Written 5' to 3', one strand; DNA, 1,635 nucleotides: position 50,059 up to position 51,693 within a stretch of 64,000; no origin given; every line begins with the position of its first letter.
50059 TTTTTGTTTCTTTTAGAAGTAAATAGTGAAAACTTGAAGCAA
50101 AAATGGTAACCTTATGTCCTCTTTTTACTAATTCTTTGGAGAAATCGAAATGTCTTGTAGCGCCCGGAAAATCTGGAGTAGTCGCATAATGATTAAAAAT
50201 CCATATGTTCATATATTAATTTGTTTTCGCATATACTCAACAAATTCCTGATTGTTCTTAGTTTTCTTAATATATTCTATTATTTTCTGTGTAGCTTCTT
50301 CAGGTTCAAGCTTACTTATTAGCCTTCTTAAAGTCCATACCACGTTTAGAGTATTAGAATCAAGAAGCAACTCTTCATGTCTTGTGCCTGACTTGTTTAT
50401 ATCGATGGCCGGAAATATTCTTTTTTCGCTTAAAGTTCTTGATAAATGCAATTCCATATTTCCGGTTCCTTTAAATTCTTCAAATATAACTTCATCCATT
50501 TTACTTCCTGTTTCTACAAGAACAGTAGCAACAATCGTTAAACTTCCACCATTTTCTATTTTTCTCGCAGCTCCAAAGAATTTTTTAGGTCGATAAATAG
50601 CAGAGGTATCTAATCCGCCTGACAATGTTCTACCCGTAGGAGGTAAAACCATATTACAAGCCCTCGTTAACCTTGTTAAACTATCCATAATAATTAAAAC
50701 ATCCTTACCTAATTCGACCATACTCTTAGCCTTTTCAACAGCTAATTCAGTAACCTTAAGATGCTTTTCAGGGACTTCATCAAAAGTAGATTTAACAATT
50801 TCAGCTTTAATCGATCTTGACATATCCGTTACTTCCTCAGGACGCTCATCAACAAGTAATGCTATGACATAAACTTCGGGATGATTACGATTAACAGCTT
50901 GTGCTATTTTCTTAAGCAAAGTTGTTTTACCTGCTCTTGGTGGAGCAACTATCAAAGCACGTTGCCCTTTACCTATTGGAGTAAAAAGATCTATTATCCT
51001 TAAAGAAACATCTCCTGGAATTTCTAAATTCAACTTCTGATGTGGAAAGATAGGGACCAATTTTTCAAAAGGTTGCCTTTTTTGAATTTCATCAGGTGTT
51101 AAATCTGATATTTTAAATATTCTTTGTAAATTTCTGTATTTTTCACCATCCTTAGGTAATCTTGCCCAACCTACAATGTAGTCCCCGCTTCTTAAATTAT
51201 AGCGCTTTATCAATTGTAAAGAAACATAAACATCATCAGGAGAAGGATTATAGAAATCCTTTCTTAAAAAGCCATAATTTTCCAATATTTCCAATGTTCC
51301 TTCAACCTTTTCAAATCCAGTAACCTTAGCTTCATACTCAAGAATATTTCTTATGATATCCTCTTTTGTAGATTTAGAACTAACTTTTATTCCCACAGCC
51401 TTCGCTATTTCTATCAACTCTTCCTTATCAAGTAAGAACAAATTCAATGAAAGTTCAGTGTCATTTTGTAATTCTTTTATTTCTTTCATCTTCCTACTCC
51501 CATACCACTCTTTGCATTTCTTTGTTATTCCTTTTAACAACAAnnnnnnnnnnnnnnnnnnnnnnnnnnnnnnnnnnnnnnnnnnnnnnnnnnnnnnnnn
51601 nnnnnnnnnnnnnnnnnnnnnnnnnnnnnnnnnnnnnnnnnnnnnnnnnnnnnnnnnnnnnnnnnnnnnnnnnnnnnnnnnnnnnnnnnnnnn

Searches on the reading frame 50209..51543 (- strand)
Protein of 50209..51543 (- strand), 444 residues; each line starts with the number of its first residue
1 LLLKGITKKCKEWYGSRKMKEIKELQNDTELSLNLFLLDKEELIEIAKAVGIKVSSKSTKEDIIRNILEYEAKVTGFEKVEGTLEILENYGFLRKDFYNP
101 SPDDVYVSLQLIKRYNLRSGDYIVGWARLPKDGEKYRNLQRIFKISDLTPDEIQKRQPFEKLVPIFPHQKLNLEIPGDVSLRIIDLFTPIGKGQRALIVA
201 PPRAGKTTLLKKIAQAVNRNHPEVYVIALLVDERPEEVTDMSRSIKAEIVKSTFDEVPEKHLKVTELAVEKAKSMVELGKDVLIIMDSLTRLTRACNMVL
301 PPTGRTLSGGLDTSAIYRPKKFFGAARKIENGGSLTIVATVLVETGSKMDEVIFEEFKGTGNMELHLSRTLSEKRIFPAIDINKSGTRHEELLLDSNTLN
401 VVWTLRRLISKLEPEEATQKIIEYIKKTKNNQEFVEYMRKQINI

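Call 14: search_protein_families(library=ncbifam, proteins=[window:50209-51543:-], max_evalue=1e-10)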
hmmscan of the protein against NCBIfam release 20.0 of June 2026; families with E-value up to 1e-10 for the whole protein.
window:50209-51543:- (444 aa): 19 families
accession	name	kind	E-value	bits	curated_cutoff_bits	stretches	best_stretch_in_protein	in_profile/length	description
NF006886.1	PRK09376.1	equivalog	3.2e-176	586.1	315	1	40-438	11-413/413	transcription termination factor Rho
TIGR00767.1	rho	equivalog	1.8e-171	570.6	509.45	1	40-439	11-414/415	transcription termination factor Rho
NF041509.1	paralog_Rho2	exception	3.6e-133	444.3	628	1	80-436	1-358/360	transcription termination factor Rho, short form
TIGR03496.1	FliI_clade1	equivalog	3.5e-31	108.4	619.1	1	162-427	106-375/414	flagellar protein export ATPase FliI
TIGR01026.1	fliI_yscN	subfamily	5.6e-29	101.1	379.5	1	165-430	135-402/440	FliI/YscN family ATPase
TIGR02546.1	III_secr_ATP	equivalog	7.2e-29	100.7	604.75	1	169-429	122-384/423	type III secretion system ATPase SctN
TIGR03498.1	FliI_clade3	equivalog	1.2e-26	93.3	587.45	1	167-425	114-376/418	flagellar protein export ATPase FliI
TIGR03497.1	FliI_clade2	equivalog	4.4e-26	91.8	629.8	1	164-433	108-379/413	flagellar protein export ATPase FliI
NF005391.0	PRK06936.1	equivalog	4.4e-24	85.1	657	1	167-430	136-401/439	type III secretion system ATPase SctN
NF006012.0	PRK08149.1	equivalog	2.9e-23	82.5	594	1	170-440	131-403/431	type III secretion system ATPase SctN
NF005295.0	PRK06820.1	equivalog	7.1e-23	81.3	690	1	179-428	149-400/440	EscN/YscN/HrcN family type III secretion system ATPase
NF005535.1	PRK07196.1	equivalog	9.6e-22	77.6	715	1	161-412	125-379/434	flagellar protein export ATPase FliI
NF006575.0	PRK09099.1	subfamily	4.3e-21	75.2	706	1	173-426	145-400/443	type III secretion system ATPase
NF006290.1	PRK08472.1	equivalog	2.6e-19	69.4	644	1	178-438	142-402/433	flagellar protein export ATPase FliI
NF040574.1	T3SS_ATP_VscN2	exception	2.2e-18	66.4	750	1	179-426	132-377/420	type III secretion system ATPase VscN2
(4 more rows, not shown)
